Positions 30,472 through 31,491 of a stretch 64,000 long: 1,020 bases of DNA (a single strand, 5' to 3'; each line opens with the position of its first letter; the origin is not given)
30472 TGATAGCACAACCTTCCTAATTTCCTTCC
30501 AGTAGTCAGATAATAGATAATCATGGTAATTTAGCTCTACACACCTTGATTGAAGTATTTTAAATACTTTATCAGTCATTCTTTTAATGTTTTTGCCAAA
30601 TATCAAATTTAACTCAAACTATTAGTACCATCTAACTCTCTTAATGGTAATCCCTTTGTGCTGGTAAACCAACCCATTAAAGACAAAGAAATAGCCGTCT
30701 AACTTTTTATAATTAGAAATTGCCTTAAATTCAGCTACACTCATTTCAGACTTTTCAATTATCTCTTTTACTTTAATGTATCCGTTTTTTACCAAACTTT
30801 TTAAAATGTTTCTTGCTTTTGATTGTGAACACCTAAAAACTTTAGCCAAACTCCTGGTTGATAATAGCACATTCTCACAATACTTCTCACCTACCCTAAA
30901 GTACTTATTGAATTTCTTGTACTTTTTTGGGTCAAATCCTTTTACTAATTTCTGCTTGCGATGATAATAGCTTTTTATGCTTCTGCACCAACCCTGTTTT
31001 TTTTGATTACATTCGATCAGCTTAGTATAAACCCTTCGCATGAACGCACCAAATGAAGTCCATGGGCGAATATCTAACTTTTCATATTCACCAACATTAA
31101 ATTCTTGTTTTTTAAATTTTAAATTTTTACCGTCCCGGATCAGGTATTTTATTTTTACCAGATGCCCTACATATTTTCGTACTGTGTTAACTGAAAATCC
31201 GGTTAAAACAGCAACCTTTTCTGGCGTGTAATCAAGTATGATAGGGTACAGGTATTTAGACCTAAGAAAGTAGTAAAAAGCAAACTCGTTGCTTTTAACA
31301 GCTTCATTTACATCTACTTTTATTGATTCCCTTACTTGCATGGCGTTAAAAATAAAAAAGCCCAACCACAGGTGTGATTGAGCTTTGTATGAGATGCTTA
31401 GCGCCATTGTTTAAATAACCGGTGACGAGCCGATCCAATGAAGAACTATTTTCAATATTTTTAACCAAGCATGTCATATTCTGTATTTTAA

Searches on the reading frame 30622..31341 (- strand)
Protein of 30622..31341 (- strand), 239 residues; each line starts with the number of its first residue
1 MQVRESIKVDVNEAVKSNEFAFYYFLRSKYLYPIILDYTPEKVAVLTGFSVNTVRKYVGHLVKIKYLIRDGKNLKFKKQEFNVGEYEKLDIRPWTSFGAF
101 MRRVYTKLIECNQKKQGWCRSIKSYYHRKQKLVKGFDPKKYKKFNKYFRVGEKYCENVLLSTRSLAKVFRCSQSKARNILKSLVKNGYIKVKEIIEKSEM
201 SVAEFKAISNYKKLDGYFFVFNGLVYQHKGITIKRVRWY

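Call 10: search_protein_families(library=pfam, proteins=[window:30622-31341:-], max_evalue=0.01)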
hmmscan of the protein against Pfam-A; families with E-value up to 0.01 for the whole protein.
window:30622-31341:- (239 aa): 4 families
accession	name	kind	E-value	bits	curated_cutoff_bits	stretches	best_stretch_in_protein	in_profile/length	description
PF13730.12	HTH_36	-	3.2e-06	27.3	25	1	161-189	27-55/55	Helix-turn-helix domain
PF13412.12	HTH_24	-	0.00027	20.9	21.9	0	177-202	6-31/48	Winged helix-turn-helix DNA-binding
PF12728.13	HTH_17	-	0.00093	19.9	27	0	38-81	2-43/51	Helix-turn-helix domain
PF21984.2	DnaD_N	-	0.0017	19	27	0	161-206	37-82/101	DnaD N-terminal domain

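Call 11: search_protein_families(library=phrogs, proteins=[window:30622-31341:-], max_evalue=0.001)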
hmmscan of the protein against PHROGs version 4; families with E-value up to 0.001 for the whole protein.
window:30622-31341:- (239 aa): 6 families
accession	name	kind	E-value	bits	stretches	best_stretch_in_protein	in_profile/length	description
phrog_186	-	DNA, RNA and nucleotide metabolism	3.9e-08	34.3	1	158-211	61-107/308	DnaD-like helicase loader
phrog_6336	-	unknown function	2.9e-07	31.8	0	43-77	34-68/81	-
phrog_5978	-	unknown function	6.7e-07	29.7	0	94-193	256-345/364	-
phrog_270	-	DNA, RNA and nucleotide metabolism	1.2e-05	25.9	0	161-194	69-102/383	replication initiation protein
phrog_428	-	DNA, RNA and nucleotide metabolism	1.4e-05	25.5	0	163-196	131-164/455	replication initiation protein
phrog_8102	-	DNA, RNA and nucleotide metabolism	0.00011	22.4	0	136-207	35-106/337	replication initiation protein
